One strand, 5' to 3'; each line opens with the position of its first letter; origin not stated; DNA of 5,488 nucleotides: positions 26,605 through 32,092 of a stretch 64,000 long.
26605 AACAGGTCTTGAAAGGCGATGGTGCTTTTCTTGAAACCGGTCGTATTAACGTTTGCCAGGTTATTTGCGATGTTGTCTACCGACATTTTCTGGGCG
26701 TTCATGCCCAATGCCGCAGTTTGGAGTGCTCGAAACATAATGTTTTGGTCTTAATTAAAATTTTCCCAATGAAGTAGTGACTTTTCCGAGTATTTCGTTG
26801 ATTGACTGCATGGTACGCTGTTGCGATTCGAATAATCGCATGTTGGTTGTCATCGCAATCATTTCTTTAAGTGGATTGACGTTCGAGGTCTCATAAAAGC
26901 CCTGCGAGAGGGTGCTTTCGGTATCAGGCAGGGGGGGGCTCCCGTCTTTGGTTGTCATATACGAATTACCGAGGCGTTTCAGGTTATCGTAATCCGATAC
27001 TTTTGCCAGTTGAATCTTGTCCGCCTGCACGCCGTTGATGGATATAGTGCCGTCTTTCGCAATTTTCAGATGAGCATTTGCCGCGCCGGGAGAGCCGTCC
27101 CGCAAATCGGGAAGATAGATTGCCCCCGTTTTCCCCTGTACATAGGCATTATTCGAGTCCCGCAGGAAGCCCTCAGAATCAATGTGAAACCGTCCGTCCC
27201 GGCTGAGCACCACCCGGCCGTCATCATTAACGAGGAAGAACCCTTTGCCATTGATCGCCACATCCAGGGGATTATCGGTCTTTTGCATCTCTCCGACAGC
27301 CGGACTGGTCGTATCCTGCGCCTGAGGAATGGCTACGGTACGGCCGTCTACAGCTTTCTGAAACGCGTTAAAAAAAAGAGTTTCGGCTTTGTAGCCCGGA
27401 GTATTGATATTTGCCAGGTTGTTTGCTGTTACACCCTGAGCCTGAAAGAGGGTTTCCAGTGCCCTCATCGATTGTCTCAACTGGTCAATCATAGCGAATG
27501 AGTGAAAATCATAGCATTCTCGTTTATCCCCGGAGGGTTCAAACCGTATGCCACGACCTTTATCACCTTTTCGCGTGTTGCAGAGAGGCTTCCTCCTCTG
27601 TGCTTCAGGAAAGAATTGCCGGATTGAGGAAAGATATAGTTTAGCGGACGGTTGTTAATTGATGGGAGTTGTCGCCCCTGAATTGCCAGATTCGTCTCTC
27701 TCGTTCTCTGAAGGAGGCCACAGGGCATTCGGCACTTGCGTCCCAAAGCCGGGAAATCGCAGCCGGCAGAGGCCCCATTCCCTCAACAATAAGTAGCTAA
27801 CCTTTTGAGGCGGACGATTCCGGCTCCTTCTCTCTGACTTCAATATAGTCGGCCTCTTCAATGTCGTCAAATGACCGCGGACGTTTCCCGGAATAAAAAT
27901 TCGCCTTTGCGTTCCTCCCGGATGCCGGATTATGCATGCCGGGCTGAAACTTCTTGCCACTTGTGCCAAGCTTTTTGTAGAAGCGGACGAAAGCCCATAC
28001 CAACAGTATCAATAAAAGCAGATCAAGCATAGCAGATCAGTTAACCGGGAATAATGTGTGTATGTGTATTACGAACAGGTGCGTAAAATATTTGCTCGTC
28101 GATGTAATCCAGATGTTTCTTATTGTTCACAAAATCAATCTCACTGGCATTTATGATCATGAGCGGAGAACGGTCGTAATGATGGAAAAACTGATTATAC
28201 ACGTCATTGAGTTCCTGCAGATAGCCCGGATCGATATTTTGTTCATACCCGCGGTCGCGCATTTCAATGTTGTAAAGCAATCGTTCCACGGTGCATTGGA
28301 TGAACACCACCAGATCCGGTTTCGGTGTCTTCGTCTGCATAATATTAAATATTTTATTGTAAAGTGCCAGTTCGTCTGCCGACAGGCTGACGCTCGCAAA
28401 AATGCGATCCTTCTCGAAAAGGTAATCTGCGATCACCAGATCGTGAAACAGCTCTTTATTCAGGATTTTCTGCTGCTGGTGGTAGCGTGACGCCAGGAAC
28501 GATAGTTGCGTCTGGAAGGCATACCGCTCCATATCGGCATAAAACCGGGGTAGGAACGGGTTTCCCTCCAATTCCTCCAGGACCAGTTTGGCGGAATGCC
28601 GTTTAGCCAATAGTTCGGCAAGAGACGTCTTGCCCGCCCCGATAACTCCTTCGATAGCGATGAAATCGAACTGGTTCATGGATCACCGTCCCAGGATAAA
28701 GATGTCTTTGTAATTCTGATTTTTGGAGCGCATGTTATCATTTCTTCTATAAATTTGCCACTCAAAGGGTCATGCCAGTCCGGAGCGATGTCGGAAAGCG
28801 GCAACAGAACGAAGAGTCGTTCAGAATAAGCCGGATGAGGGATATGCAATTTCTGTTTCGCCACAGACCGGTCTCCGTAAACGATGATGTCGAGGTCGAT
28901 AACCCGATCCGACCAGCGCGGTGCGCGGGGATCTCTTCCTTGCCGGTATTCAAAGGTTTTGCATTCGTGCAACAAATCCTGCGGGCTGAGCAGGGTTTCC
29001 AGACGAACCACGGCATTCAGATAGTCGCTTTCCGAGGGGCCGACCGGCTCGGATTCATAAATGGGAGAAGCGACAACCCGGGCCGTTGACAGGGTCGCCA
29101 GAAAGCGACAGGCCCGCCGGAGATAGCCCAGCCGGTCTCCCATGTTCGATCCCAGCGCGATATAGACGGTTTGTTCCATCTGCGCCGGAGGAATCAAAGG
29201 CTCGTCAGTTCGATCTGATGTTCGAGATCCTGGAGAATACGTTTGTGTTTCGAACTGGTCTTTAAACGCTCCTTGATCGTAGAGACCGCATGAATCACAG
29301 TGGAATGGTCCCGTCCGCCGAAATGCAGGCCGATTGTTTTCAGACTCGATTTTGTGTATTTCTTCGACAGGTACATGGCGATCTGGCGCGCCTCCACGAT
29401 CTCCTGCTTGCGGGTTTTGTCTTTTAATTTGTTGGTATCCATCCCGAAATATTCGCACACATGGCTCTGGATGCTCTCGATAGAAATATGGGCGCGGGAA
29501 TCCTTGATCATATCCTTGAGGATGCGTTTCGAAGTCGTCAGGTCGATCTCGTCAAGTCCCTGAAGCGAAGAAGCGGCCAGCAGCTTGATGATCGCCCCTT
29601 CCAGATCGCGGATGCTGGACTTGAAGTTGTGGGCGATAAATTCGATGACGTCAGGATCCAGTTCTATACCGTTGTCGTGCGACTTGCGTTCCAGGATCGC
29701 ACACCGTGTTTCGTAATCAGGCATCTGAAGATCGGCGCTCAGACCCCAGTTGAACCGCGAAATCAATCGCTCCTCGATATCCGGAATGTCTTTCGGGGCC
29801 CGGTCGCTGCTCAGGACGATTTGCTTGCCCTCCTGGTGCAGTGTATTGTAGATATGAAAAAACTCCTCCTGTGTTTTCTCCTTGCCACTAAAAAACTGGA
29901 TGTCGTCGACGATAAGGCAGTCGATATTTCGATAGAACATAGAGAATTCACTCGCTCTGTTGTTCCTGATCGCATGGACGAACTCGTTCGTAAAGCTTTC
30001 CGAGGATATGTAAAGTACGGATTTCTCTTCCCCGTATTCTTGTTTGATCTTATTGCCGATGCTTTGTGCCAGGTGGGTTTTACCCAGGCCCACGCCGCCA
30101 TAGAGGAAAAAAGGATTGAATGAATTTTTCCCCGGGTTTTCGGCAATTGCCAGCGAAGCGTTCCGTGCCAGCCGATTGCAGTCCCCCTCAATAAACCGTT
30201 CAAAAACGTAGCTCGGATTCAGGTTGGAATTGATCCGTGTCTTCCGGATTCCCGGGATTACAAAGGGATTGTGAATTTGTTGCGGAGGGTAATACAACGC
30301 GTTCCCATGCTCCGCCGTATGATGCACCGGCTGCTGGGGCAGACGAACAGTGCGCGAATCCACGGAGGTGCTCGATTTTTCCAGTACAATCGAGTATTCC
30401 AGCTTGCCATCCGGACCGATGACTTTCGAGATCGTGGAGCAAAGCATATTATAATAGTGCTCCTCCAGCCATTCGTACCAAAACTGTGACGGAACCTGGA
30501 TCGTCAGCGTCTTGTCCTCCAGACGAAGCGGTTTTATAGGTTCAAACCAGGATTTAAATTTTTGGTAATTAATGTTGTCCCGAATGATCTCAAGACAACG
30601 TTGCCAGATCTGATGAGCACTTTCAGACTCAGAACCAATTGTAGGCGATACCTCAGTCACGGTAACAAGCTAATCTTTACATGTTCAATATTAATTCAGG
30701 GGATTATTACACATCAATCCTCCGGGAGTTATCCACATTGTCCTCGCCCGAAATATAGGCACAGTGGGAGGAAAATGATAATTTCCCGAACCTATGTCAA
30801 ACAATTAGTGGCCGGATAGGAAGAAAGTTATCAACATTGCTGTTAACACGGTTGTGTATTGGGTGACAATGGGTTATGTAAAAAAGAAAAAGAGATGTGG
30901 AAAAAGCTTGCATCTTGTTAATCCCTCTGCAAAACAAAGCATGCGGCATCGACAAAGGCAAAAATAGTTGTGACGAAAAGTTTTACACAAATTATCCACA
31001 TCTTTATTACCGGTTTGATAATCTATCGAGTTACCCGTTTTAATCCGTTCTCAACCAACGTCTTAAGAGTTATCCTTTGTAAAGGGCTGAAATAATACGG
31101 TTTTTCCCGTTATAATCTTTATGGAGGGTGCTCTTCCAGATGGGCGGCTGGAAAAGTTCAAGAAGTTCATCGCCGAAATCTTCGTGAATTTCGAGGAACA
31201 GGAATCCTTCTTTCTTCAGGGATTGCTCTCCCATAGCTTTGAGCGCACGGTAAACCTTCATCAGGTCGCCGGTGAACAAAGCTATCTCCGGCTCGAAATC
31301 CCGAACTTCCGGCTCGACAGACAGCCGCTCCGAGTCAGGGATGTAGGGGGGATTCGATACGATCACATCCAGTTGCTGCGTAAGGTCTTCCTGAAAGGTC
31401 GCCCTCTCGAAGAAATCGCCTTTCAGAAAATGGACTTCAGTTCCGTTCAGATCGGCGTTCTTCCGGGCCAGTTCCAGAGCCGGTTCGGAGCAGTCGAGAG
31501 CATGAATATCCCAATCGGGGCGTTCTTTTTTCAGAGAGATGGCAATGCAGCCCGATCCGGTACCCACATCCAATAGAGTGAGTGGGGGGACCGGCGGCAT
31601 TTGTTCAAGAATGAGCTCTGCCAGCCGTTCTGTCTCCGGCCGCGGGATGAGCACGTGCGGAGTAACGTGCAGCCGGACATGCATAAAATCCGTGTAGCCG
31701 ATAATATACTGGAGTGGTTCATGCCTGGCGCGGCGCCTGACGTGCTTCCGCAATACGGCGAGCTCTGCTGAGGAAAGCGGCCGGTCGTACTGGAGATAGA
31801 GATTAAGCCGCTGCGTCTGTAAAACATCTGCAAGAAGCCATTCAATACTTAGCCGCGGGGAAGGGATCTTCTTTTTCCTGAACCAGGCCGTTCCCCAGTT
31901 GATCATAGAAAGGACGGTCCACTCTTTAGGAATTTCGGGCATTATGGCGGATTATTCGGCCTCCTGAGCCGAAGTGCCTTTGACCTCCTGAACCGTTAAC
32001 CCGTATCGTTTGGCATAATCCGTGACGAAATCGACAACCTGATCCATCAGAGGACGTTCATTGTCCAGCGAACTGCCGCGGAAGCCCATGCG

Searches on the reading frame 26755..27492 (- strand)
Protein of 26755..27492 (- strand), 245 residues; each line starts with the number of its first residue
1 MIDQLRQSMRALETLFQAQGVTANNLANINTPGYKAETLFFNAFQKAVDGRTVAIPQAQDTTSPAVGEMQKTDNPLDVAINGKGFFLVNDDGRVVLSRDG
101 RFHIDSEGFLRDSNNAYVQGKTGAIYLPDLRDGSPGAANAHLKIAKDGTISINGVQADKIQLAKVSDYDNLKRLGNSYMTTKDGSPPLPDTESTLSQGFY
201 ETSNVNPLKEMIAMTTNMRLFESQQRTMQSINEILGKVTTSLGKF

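Call 47: search_protein_families(library=pfam, proteins=[window:26755-27492:-], max_evalue=0.0001)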
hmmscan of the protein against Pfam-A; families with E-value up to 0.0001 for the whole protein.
window:26755-27492:- (245 aa): 3 families
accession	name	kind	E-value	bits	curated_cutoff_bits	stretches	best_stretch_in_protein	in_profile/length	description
PF06429.18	Flg_bbr_C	-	1.4e-12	47.3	23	1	197-239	2-44/46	Flagellar basal body rod FlgEFG protein C-terminal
PF22692.1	LlgE_F_G_D1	-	8.3e-12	45.5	27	1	79-151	1-63/64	Flagellar hook protein FlgE/F/G D1 domain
PF00460.25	Flg_bb_rod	-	2.4e-09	37.4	20.7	1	5-35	1-31/31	Flagella basal body rod protein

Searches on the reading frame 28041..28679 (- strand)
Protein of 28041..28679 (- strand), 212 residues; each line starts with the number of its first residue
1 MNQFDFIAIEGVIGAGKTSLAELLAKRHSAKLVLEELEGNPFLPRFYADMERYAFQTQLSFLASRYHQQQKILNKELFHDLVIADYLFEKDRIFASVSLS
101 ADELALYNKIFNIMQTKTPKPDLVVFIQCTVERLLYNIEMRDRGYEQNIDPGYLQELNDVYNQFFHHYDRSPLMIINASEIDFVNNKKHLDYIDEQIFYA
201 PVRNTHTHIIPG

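Call 55: search_protein_families(library=pfam, proteins=[window:28041-28679:-], max_evalue=0.001)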
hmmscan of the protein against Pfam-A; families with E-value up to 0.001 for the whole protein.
window:28041-28679:- (212 aa): 3 families
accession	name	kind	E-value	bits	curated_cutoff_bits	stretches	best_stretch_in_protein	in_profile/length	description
PF01712.25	dNK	-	7.2e-40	137.4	27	1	7-196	1-197/203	Deoxynucleoside kinase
PF02223.23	Thymidylate_kin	-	1e-06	29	27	1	9-179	1-175/185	Thymidylate kinase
PF13238.12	AAA_18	-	0.00028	21.8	29.4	1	7-47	1-25/128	AAA domain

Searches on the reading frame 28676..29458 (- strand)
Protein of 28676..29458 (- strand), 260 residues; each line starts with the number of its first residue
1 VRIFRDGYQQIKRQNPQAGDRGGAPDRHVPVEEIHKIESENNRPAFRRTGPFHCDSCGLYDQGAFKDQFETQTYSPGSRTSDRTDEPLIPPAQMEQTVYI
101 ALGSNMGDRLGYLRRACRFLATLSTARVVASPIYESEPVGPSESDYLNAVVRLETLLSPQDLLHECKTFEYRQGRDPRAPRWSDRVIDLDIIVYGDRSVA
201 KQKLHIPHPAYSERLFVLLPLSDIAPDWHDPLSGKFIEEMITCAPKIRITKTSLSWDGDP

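Call 55: search_protein_families(library=pfam, proteins=[window:28676-29458:-], max_evalue=0.001)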
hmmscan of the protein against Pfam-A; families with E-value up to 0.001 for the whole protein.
window:28676-29458:- (260 aa): 1 family
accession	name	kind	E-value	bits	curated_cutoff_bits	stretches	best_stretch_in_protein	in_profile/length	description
PF01288.25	HPPK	-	1.1e-35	122.9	25.7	1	99-226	1-116/116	7,8-dihydro-6-hydroxymethylpterin-pyrophosphokinase (HPPK)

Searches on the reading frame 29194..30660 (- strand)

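Call 55: search_protein_families(library=pfam, proteins=[window:29194-30660:-], max_evalue=0.001)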
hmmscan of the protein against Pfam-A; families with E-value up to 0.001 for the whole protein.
window:29194-30660:- (488 aa): 7 families
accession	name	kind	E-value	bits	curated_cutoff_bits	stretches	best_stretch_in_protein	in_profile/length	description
PF00308.24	Bac_DnaA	-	4.4e-66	222.5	23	1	147-309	1-161/162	Bacterial DnaA ATPAse domain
PF08299.17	Bac_DnaA_C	-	3.9e-29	100.9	31.5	1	394-462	1-69/69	Bacterial dnaA protein helix-turn-helix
PF11638.13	DnaA_N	-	2.5e-18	66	24.6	1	17-73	2-59/65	DnaA N-terminal domain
PF01695.23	IstB_IS21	-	2.2e-07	31.1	24.1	1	185-286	96-193/238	IstB-like ATP binding protein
PF13401.12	AAA_22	-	0.00012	22.8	27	0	185-230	9-53/130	AAA domain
PF00004.35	AAA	-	0.00018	22.4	21.2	1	185-277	2-98/131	ATPase family associated with various cellular activities (AAA)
PF01637.24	ATPase_2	-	0.00094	19.5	33.2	0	178-292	17-123/225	ATPase domain predominantly from Archaea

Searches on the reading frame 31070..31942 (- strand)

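Call 55: search_protein_families(library=pfam, proteins=[window:31070-31942:-], max_evalue=0.001)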
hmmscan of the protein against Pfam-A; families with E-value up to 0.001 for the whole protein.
window:31070-31942:- (290 aa): 10 families
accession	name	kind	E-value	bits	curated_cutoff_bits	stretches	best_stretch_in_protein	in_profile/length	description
PF17827.6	PrmC_N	-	6.2e-21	75.2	23.4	1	13-82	2-71/71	PrmC N-terminal domain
PF05175.20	MTS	-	2.8e-15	56.8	23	1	108-201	20-109/170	Methyltransferase small domain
PF13847.12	Methyltransf_31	-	6e-12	45.9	27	1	122-197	6-81/145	Methyltransferase domain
PF13649.12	Methyltransf_25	-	3.3e-10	41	27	1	124-204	2-80/97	Methyltransferase domain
PF06325.19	PrmA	-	3.2e-08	33.9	22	1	122-197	164-233/296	Ribosomal protein L11 methyltransferase (PrmA)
PF08242.18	Methyltransf_12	-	2.4e-07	31.8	30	1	124-197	1-72/98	Methyltransferase domain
PF08241.18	Methyltransf_11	-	1.2e-05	26.3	21.2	1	124-196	1-66/95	Methyltransferase domain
PF02384.22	N6_Mtase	-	0.00024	21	20.4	1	107-203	34-138/311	N-6 DNA Methylase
PF09445.16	Methyltransf_15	-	0.00035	20.6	22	1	123-199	4-80/165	RNA cap guanine-N2 methyltransferase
PF13489.12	Methyltransf_23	-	0.00045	20.4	27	0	105-196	7-87/164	Methyltransferase domain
